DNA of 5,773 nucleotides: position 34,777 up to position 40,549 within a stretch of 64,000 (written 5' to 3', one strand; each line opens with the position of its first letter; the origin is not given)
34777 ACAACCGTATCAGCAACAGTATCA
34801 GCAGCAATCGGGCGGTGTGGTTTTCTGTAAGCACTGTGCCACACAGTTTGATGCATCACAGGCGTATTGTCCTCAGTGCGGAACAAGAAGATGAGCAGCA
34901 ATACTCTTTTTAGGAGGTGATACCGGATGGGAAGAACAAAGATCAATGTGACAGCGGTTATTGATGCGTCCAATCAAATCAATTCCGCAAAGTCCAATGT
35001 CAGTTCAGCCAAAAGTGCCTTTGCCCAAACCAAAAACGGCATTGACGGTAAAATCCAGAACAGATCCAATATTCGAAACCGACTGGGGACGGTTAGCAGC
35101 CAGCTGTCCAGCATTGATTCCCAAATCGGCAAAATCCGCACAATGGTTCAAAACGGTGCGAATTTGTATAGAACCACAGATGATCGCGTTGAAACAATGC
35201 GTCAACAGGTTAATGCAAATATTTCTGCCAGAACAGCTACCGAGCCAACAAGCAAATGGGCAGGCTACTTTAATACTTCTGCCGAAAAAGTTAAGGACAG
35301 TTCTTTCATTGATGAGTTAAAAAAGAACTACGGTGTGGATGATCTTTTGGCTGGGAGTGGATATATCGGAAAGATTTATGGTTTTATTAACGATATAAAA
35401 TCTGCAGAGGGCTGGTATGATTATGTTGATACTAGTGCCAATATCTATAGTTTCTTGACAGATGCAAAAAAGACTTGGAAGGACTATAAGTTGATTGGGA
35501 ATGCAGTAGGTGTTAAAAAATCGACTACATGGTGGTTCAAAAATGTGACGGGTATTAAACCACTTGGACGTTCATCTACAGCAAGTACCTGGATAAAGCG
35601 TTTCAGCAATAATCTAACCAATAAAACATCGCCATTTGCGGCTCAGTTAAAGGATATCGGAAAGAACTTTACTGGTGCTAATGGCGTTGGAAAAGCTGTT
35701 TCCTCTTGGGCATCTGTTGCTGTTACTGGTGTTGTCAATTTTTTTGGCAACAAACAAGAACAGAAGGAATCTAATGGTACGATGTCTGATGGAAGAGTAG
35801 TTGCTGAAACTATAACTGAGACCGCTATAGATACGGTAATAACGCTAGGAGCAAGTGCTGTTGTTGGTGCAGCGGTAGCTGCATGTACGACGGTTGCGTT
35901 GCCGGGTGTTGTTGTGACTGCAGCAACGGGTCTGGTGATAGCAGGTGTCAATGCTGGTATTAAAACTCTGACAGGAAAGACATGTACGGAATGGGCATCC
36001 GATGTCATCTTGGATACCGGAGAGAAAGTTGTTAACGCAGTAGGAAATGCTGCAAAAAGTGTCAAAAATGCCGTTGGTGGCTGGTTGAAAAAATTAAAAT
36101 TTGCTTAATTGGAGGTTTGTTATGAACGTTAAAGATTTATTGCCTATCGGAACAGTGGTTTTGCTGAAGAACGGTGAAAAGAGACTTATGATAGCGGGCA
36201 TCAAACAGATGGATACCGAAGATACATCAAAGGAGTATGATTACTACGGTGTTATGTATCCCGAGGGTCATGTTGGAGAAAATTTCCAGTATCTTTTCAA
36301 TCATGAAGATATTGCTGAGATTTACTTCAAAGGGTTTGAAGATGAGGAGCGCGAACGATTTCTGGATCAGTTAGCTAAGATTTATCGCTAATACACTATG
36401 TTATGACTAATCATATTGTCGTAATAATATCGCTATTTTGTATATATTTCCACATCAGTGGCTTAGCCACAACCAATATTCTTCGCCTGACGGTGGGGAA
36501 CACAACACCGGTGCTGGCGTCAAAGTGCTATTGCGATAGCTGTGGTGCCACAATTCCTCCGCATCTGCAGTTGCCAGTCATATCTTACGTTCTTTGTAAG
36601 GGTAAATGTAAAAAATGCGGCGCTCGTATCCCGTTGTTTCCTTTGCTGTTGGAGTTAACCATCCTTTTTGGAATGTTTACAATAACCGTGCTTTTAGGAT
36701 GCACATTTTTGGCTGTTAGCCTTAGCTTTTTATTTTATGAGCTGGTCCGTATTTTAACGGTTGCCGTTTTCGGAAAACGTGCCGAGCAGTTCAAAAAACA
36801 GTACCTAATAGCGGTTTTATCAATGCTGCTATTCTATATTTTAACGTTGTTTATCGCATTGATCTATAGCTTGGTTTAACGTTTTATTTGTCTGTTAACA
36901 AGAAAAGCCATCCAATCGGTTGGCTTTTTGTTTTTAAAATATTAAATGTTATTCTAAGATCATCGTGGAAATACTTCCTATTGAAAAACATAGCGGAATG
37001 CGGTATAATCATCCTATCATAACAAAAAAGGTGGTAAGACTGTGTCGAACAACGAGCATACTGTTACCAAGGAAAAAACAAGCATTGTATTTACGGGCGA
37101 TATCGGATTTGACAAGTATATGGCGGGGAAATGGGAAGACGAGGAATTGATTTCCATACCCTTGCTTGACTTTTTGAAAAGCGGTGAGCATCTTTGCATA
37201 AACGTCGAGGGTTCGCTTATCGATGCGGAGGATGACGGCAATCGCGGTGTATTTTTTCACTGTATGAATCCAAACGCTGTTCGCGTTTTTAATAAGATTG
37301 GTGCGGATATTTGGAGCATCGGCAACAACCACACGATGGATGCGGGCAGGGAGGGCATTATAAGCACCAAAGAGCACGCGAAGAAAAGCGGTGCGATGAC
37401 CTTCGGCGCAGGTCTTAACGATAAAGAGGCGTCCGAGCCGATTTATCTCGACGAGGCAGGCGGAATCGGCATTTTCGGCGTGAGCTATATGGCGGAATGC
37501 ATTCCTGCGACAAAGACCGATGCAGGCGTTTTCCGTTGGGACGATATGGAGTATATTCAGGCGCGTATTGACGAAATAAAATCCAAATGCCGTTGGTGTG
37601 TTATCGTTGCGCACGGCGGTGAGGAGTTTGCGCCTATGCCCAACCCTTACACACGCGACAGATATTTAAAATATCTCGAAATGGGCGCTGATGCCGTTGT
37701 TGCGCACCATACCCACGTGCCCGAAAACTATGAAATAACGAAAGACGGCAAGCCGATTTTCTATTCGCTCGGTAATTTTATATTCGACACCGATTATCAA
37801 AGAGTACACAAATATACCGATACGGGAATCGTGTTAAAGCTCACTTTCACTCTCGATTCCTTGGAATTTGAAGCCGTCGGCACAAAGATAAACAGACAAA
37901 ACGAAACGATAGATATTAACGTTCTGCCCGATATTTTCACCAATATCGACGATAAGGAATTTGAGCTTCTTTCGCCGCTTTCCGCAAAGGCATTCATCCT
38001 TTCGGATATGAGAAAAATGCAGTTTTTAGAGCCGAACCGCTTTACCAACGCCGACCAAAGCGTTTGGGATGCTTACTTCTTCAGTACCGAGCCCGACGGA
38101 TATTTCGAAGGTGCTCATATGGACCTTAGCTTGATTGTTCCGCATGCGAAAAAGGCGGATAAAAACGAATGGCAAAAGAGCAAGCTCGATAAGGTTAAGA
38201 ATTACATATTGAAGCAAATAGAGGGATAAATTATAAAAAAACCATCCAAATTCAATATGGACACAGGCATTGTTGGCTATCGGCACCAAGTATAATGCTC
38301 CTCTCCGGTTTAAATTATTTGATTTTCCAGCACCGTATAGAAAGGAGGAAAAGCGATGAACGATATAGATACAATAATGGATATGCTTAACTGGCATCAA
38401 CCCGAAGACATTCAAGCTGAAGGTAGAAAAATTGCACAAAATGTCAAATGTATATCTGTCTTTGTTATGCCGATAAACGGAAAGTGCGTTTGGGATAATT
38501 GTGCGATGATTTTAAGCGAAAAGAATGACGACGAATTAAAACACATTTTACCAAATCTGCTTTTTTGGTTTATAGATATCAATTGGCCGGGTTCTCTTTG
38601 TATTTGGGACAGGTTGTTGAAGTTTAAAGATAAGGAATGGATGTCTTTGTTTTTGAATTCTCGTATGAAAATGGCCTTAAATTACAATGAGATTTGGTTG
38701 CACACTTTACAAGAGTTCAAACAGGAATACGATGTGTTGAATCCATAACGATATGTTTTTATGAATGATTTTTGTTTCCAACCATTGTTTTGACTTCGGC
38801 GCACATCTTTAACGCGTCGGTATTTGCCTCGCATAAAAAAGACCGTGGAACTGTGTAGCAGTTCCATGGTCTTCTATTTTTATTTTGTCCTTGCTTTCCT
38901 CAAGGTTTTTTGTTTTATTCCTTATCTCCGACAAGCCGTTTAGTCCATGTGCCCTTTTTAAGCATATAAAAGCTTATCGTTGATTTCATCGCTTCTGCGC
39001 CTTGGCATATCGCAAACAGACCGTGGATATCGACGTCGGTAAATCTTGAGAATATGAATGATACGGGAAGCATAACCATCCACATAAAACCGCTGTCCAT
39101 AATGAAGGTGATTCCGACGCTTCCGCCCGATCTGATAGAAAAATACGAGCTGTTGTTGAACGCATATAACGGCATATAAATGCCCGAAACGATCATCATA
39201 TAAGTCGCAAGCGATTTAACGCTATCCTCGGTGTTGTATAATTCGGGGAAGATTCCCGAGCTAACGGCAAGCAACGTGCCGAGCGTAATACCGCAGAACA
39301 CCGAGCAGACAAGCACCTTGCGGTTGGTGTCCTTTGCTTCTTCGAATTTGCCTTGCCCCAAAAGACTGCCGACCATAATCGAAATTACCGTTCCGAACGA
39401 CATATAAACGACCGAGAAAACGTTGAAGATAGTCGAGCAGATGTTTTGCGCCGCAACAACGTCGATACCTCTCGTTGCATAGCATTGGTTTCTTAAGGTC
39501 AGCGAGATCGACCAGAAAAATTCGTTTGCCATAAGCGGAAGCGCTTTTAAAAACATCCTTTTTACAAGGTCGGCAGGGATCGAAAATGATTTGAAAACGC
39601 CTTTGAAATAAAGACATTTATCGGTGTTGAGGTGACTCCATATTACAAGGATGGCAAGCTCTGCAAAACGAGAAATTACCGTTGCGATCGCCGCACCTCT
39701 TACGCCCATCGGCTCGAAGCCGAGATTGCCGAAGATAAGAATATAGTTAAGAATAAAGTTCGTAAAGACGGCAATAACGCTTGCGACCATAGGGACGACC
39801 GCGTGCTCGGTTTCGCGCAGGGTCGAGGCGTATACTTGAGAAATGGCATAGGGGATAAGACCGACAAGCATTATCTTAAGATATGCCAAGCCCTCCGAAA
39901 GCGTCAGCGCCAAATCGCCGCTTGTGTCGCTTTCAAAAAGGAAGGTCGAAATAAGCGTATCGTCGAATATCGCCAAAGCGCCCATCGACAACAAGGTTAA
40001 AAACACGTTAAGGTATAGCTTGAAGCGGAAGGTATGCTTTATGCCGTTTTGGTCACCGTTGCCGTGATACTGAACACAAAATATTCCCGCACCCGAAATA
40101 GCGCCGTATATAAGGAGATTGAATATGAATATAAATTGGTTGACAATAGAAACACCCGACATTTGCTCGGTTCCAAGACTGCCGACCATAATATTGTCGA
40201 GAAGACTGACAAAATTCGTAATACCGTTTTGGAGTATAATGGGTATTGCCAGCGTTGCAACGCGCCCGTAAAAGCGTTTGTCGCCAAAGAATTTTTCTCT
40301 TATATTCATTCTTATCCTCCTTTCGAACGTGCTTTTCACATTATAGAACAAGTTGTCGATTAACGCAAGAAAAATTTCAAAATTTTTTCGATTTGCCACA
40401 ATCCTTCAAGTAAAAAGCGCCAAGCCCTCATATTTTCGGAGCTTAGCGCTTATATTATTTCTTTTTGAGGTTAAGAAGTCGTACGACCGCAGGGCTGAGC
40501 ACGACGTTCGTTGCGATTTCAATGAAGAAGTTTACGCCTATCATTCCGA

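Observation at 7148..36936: A complete Tad/Flp pilus module and a minimal T7SSb-like module fused into one co-directional supercluster headed by a kinase/phosphatase pair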

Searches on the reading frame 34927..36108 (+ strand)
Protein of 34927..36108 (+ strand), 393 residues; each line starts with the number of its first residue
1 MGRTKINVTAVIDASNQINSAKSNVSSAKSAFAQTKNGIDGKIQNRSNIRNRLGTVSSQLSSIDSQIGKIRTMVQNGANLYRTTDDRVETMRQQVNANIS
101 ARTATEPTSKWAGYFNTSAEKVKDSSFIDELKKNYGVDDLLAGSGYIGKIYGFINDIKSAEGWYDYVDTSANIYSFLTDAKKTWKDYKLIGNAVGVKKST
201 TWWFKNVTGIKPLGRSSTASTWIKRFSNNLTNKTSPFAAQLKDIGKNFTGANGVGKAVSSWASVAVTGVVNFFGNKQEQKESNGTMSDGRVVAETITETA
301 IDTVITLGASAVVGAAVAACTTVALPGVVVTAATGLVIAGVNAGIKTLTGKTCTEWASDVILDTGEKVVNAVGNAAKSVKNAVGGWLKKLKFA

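Call 5: search_protein_families(library=pfam, proteins=[window:34927-36108:+], max_evalue=0.01)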
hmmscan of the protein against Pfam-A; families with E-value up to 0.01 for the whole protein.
window:34927-36108:+ (393 aa): 1 family
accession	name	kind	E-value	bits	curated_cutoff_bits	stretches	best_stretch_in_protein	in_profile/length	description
PF07889.17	DUF1664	-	0.0088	16.5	34.6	0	10-76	42-112/124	Protein of unknown function (DUF1664)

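Call 78: search_protein_families(library=ncbifam, proteins=[window:34927-36108:+], max_evalue=0.01)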
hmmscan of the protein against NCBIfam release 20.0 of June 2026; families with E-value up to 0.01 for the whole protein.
window:34927-36108:+ (393 aa): 1 family
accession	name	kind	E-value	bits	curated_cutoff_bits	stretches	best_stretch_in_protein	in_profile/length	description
TIGR04527.1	mycoplas_twoTM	subfamily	0.0054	16.4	125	0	14-173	45-189/248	MG_279/MG_280 family protein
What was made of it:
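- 34927..36108 (+): Candidate T7SS substrate: helical N-terminal region and a Gly/Ala-rich hydrophobic C-terminus. No LXG hit (calls 5, 78).
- Tried and rejected: 'LXG-like' for 34927-36108 could not be confirmed by Pfam or NCBIfam (calls 5, 78).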

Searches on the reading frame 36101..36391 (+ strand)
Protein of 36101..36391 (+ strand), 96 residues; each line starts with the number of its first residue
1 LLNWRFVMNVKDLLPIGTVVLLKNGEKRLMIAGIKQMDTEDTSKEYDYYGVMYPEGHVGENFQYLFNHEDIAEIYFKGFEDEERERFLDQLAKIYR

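Call 5: search_protein_families(library=pfam, proteins=[window:36101-36391:+], max_evalue=0.01)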
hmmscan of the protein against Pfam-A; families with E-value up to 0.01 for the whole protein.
window:36101-36391:+ (96 aa): 1 family
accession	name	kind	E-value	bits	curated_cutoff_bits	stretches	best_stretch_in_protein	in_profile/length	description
PF13780.11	DUF4176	-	1.8e-27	95.6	25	1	13-87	1-74/74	Domain of unknown function (DUF4176)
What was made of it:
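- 36101..36391 (+): DUF4176 protein, a frequent T7SS-locus companion. DUF4176, 95.6 bits (call 5).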

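Call 78: search_protein_families(library=ncbifam, proteins=[window:36101-36391:+], max_evalue=0.01)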
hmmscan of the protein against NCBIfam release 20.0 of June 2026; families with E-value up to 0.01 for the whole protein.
window:36101-36391:+ (96 aa): 0 families

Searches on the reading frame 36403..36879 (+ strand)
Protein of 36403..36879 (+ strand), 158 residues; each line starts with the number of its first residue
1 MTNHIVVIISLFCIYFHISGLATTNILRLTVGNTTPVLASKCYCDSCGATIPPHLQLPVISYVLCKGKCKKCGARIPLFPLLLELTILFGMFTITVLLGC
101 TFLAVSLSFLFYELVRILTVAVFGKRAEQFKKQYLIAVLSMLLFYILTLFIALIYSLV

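Call 5: search_protein_families(library=pfam, proteins=[window:36403-36879:+], max_evalue=0.01)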
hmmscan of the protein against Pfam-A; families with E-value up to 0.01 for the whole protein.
window:36403-36879:+ (158 aa): 2 families
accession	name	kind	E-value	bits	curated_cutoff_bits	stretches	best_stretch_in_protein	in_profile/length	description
PF06750.18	A24_N_bact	-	6.3e-12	45.8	23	1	34-93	20-79/84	Bacterial Peptidase A24 N-terminal domain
PF18439.7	zf_UBZ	-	0.0047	17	25.6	0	43-56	4-16/32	Ubiquitin-Binding Zinc Finger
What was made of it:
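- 36403..36879 (+): Stand-alone 4-TM protein with the N-terminal (CxxC x2) domain of prepilin peptidases. Role unknown (possibly immunity or a pilus accessory). A24_N_bact, 45.8 bits (call 5).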

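Call 78: search_protein_families(library=ncbifam, proteins=[window:36403-36879:+], max_evalue=0.01)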
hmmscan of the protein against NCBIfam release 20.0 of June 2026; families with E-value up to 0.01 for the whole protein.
window:36403-36879:+ (158 aa): 0 families

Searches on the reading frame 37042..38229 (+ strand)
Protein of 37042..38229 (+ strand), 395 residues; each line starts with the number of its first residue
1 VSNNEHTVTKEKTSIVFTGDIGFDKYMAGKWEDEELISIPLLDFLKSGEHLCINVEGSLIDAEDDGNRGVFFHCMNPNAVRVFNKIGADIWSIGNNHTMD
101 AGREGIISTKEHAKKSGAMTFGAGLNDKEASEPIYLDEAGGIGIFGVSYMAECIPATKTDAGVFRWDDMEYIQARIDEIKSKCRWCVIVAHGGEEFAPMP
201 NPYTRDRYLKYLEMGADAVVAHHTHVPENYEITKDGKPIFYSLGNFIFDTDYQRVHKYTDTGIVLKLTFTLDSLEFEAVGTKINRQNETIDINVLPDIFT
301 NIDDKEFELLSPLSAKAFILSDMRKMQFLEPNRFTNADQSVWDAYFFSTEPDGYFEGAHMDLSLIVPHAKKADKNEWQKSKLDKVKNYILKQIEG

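Call 5: search_protein_families(library=pfam, proteins=[window:37042-38229:+], max_evalue=0.01)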
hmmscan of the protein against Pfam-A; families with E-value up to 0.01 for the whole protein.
window:37042-38229:+ (395 aa): 1 family
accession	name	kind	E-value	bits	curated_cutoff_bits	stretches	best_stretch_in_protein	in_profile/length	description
PF09587.15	PGA_cap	-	9.8e-42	143.6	27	1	15-249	2-254/255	Bacterial capsule synthesis protein PGA_cap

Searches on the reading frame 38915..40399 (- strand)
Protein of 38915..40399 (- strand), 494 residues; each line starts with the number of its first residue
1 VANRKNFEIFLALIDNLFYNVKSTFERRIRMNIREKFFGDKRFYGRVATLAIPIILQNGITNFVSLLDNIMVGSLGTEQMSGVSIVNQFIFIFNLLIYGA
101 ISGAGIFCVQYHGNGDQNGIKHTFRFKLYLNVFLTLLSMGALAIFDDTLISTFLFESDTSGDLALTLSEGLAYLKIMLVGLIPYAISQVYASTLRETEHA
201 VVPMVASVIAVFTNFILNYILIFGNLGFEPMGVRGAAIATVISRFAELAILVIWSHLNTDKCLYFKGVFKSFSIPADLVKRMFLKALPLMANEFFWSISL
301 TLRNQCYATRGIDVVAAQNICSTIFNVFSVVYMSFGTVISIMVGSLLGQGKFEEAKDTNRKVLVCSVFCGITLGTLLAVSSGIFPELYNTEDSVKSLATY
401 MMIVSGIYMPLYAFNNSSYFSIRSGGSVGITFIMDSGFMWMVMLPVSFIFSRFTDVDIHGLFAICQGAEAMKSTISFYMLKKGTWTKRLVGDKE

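Call 49: search_protein_families(library=pfam, proteins=[window:38915-40399:-], max_evalue=0.001)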
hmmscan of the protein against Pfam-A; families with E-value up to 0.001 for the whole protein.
window:38915-40399:- (494 aa): 1 family
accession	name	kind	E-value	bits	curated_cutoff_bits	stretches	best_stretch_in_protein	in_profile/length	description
PF01554.23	MatE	-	4.6e-38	130.9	24.9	2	53-220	1-161/161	MatE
